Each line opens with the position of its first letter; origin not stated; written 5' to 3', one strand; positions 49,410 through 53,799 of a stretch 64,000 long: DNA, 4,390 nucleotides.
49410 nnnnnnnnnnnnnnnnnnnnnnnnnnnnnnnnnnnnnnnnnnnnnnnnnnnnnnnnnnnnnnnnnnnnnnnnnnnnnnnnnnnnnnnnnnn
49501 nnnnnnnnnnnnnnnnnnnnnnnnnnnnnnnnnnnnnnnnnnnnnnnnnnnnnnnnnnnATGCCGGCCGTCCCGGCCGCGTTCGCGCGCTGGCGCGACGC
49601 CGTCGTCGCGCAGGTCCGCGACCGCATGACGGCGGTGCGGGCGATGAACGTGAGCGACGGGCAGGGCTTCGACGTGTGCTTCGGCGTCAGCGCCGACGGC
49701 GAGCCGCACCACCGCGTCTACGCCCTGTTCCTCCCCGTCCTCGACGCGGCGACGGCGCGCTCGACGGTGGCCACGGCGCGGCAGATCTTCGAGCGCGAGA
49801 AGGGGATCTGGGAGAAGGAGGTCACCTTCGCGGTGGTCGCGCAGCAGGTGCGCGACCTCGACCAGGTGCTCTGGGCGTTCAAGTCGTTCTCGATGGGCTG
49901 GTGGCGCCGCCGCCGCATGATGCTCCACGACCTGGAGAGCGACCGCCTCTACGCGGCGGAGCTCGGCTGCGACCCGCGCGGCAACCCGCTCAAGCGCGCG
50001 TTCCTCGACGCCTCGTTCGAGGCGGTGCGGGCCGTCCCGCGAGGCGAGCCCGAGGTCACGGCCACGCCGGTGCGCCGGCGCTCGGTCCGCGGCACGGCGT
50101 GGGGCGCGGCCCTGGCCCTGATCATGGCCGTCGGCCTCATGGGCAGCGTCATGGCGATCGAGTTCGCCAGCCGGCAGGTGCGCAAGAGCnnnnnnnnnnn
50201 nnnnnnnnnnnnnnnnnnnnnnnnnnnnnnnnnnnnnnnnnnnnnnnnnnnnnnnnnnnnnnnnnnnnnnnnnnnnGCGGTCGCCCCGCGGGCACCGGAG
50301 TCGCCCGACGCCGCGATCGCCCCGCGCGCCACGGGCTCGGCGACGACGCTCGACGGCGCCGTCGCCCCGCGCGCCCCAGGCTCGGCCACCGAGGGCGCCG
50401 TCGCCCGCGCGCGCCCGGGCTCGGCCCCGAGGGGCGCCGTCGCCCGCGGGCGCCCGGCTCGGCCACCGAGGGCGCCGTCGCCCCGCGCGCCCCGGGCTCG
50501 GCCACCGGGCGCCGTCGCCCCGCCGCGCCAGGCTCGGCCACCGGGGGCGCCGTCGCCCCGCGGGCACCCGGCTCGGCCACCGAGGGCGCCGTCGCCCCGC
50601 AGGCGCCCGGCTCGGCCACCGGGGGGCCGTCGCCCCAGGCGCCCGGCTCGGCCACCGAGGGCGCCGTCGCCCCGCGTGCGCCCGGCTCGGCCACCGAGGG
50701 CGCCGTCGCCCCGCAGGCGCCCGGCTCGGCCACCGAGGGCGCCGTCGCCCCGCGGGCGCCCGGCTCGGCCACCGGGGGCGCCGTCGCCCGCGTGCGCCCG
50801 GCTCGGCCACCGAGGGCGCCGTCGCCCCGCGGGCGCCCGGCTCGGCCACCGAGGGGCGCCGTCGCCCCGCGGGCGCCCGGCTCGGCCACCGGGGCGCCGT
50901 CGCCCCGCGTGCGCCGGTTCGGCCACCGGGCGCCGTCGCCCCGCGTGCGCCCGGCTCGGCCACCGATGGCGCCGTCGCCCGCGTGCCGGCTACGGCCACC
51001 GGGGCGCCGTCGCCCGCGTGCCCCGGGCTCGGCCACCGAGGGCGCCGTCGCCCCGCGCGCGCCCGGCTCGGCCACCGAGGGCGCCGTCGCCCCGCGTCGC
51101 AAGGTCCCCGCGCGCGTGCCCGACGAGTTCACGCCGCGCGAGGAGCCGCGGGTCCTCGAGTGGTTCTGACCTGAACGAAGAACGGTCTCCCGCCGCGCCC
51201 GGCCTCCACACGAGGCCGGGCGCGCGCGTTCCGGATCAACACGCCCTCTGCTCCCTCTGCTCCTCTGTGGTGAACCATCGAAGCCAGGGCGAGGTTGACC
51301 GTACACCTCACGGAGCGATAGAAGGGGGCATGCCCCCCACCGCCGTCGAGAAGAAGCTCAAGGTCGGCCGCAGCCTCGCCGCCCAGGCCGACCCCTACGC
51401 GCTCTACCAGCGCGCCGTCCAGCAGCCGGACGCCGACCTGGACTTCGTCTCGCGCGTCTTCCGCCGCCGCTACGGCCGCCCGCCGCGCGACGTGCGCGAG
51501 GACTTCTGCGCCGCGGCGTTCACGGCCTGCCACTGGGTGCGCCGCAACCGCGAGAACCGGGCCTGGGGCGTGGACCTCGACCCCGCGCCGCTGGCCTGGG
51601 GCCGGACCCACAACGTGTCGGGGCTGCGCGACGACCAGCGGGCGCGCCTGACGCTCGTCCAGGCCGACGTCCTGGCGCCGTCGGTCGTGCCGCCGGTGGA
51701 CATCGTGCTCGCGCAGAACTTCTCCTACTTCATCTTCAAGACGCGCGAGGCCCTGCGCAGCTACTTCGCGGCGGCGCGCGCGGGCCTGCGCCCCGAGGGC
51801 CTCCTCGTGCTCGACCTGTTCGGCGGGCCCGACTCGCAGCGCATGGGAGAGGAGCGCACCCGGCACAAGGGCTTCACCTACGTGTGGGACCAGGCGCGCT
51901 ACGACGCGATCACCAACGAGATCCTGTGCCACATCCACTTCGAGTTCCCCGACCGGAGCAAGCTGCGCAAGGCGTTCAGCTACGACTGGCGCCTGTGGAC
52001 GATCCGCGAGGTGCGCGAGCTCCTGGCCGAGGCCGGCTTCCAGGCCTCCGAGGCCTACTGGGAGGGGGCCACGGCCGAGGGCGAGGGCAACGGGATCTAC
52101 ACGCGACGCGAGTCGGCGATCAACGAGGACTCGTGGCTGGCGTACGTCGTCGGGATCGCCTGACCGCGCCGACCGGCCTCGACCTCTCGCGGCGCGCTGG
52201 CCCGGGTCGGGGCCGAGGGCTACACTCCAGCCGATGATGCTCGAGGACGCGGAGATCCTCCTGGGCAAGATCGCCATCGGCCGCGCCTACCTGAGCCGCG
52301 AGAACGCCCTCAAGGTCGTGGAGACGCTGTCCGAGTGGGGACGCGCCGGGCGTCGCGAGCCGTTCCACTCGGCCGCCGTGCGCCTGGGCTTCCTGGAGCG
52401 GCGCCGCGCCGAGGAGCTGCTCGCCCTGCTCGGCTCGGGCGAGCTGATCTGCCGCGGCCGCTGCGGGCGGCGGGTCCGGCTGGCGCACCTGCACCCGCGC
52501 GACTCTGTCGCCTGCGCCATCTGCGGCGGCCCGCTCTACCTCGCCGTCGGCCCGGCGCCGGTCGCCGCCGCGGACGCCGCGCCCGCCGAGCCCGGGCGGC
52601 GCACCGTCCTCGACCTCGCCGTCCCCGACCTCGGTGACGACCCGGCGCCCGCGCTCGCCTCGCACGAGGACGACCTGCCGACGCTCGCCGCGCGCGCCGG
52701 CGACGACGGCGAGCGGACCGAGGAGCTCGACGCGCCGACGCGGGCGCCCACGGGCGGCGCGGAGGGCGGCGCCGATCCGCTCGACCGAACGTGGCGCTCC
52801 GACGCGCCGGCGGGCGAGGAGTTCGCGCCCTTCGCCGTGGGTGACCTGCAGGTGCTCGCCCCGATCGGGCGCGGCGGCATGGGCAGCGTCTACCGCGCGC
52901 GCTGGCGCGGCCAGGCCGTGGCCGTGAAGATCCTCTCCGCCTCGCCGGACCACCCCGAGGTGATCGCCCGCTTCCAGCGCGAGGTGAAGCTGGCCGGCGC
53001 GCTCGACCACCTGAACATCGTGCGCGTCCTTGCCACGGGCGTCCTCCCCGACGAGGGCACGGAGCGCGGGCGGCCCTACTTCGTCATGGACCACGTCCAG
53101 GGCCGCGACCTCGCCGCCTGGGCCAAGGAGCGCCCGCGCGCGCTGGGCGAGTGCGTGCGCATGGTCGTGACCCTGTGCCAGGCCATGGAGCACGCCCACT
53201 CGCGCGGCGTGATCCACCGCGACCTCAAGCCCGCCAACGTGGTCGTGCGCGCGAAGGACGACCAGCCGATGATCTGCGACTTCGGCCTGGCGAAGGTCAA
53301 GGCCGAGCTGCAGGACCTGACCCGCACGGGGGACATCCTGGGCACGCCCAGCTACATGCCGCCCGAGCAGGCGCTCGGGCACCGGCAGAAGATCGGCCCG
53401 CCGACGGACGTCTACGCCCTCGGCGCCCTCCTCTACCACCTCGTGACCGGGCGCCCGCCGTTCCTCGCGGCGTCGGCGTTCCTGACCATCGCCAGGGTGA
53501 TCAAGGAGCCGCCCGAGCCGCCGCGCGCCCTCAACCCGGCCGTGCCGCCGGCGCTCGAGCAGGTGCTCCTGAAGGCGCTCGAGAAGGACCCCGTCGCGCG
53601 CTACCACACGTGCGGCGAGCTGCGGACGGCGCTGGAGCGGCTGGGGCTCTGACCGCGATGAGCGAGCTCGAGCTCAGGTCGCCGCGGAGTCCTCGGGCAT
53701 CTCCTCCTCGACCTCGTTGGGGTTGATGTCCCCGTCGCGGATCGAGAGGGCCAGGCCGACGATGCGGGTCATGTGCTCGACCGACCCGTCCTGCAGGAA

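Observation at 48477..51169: Pseudokinase–TM protein interrupted by about 20 copies of a 39-bp repeat whose ±1-nt variants scramble the frame; all three frames are open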

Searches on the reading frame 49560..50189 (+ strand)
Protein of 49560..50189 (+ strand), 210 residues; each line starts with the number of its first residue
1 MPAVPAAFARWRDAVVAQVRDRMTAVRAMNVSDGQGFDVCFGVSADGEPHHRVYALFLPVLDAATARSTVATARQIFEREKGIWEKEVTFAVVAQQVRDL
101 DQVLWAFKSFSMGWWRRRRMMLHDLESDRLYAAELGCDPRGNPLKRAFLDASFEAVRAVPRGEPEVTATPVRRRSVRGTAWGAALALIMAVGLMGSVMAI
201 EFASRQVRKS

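Call 42: predict_structure(alignment_id=A2)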
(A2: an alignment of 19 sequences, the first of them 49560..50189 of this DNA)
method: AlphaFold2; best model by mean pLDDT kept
length: 210 residues; sequences in the alignment: 19
mean_pLDDT: 89.0   pTM: 0.75
mean pLDDT of the five models: 89.0, 88.7, 88.4, 87.5, 87.0
residues with pLDDT >= 90: 146; 70-90: 40; 50-70: 23; < 50: 1
segments of 3 or more residues with pLDDT < 50: none
pLDDT, mean of each block of 10 residues (from residue 1): 89 98 93 95 77 96 97 92 76 98 96 85 97 89 94 97 68 59 89 95 91
secondary structure, 60 per line:
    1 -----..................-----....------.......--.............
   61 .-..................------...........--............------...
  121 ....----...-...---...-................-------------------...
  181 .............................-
elements in order: H6-23 E29-32 E39-45 E48-61 H63-80 E87-97 H100-111 E118-124 E129-131 H143-158 H178-209
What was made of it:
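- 49560..50090 (+): Conserved juxtamembrane domain specific to this family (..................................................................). Function unknown. AF2 model pLDDT 89, pTM 0.75 (call 42).
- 50103..50171 (+): Single hydrophobic transmembrane helix (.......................), flanked on both sides by Arg/Lys clusters. Part of a long helix at residues 178-209 of the AF2 model (call 42).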

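Call 45: fold_search(model_id=the predicted structure, library=pdb)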
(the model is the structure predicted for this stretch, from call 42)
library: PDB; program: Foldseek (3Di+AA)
matches with E <= 10: 1008; with E <= 0.001: 0
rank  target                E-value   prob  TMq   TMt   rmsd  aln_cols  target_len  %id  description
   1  9f9l_A                2.0e-02  0.47  0.29  0.30  17.2       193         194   12  Crystal structure of MUS81-EME1 bound by compound 16. (released 2024-07-03)
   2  6qnz_B                2.8e-02  0.87  0.33  0.14  10.1       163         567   12  Crystal structure of the site-specific DNA nickase N.BspD6I E418A Mutant (released 2020-03-04)
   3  8epx_A                3.8e-02  0.63  0.28  0.15   7.7       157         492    9  Type IIS Restriction Endonuclease PaqCI, DNA bound (released 2023-03-22)
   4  6qnz_A                4.5e-02  0.82  0.33  0.13   9.9       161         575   12  Crystal structure of the site-specific DNA nickase N.BspD6I E418A Mutant (released 2020-03-04)
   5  9e9v_E                4.5e-02  0.30  0.22  0.25  14.2       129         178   10  Structural Insights into HIV-1 Vif-Mediated Ubiquitination and Degradation of APOBEC3H (released 2026-03-11)
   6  2nrt                  5.8e-02  0.23  0.22  0.21  11.5       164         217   12  Crystal structure of the C-terminal half of UvrC (released 2007-02-06)
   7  8q3y_A                6.2e-02  0.72  0.35  0.19   8.3       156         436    8  Crystal structure of apo Can2 from Thermoanaerobacter brockii (released 2023-11-22)
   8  5k81_D                6.6e-02  0.20  0.21  0.23  12.6       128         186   12  Crystal Structure of a Primate APOBEC3G N-Terminal Domain (released 2016-08-10)
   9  5k82_A                6.6e-02  0.14  0.18  0.20  12.7       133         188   12  Crystal Structure of a Primate APOBEC3G N-Terminal Domain (released 2016-08-10)
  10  1wtd_A                7.1e-02  0.54  0.28  0.23   7.3       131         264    8  Crystal structure of type II restrcition endonuclease, EcoO109I DNA-free form (released 2004-12-14)
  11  8em1_B                7.1e-02  0.51  0.27  0.14   7.3       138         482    9  Type IIS Restriction Endonuclease PaqCI, DNA Unbound (released 2023-03-22)
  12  6nah_G                8.0e-02  0.35  0.22  0.26  11.7       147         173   13  Crystal structure of Neisseria meningitidis ClpP protease in complex with Acyldepsipeptide-14 (ADEP-14) (released 2019-11-13)
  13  1wtd_B                8.5e-02  0.38  0.29  0.24  10.3       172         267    8  Crystal structure of type II restrcition endonuclease, EcoO109I DNA-free form (released 2004-12-14)
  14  5lhc_A                9.1e-02  0.66  0.33  0.13  10.0       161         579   11  The structure of D456A mutant of Nt.BspD6I nicking endonuclease at 0.24 nm resolution . (released 2017-08-16)
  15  6nah_U                9.1e-02  0.33  0.22  0.26  11.6       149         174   13  Crystal structure of Neisseria meningitidis ClpP protease in complex with Acyldepsipeptide-14 (ADEP-14) (released 2019-11-13)
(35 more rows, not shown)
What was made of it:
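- On PD-(D/E)xK nuclease-like fold (for the juxtamembrane domain only): The top weak hits (probability 0.6-0.87, TM about 0.3) are restriction-endonuclease-like proteins (call 45).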

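Call 62: search_protein_representatives(alignment_id=A2)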
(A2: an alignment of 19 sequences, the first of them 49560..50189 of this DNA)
Query: 19 sequences, 211 profile positions. Proteins with E-value up to 0.001 (for the whole library): 14; up to 1e-10: 14; up to 1e-30: 11. The best 14 are listed.
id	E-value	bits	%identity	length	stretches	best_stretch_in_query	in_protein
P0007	2.7e-95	334.2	-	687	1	2-209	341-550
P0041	4.8e-93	326.8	-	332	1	3-210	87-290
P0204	3.1e-80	285.0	-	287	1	4-206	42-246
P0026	8.1e-79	280.3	-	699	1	2-208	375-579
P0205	2.4e-78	278.8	-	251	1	2-208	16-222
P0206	3.3e-68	245.7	-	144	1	39-186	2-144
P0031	1.1e-65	237.4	-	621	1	2-206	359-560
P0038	2.4e-50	187.3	-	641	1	5-199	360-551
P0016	1.4e-48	181.5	-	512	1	4-112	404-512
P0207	6.3e-37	143.4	-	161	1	65-208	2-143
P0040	3.5e-34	134.5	-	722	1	27-201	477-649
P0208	1.8e-27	112.6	-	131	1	120-210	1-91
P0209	1.1e-17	80.6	-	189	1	129-208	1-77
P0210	3.8e-12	62.5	-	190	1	2-71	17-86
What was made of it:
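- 49560..50090 (+): Only 14 clusters among 1.84 billion representatives, all from the same family (call 62).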

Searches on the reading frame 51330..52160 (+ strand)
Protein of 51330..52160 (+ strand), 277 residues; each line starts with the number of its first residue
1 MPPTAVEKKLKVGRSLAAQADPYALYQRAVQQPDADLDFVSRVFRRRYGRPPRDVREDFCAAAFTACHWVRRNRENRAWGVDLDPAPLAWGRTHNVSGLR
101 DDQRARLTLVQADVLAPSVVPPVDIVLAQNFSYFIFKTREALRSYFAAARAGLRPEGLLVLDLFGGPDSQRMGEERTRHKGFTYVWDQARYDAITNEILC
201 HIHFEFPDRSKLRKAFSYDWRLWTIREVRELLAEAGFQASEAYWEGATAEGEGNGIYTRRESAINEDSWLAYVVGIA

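Call 14: search_protein_families(library=pfam, proteins=[window:51330-52160:+], max_evalue=0.01)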
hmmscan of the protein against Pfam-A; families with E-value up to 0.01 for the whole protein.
window:51330-52160:+ (277 aa): 2 families
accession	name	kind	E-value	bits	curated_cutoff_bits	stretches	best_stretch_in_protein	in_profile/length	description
PF08242.18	Methyltransf_12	-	0.0014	19.7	30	1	60-158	5-97/98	Methyltransferase domain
PF13649.12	Methyltransf_25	-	0.0047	18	27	0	64-157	10-97/97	Methyltransferase domain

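Call 50: find_encoding_contigs(protein=window:51330-52160:+, flank=6000, max_places=10)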
Protein window:51330-52160:+ (277 aa): no gene with exactly this product is on record in the collection.

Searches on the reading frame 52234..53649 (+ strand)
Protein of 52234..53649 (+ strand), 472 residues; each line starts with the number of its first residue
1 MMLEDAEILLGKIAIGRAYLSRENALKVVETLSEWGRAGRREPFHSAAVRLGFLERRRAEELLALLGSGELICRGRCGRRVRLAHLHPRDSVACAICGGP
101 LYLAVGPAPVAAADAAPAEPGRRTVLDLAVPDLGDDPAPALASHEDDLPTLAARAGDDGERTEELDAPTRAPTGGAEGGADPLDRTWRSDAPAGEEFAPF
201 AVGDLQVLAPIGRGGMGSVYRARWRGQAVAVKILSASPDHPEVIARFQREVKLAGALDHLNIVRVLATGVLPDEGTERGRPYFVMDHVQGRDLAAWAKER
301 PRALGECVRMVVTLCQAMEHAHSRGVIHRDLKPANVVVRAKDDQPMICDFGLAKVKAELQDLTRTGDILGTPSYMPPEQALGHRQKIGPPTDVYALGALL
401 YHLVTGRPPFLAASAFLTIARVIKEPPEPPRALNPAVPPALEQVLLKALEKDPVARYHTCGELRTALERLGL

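Call 14: search_protein_families(library=pfam, proteins=[window:52234-53649:+], max_evalue=0.01)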
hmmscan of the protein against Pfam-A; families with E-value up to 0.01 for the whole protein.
window:52234-53649:+ (472 aa): 4 families
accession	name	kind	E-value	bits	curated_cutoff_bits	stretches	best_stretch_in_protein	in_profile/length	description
PF00069.31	Pkinase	-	5.6e-43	147.7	31.7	1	207-458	3-253/263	Protein kinase domain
PF07714.23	PK_Tyr_Ser-Thr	-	1.5e-28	100.2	23.1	1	206-457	2-249/258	Protein tyrosine and serine/threonine kinase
PF01636.29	APH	-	6.8e-10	39.6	23.2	2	322-385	166-229/239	Phosphotransferase enzyme family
PF03109.22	ABC1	-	1.2e-05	25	22.9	0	283-354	145-215/244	ABC1 atypical kinase-like domain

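Call 51: find_encoding_contigs(protein=window:52234-53649:+, flank=6000, max_places=10)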
Protein window:52234-53649:+ (472 aa): no gene with exactly this product is on record in the collection.
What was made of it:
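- Tried and rejected: Exact-protein look-ups of the two downstream genes failed (calls 50, 51).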
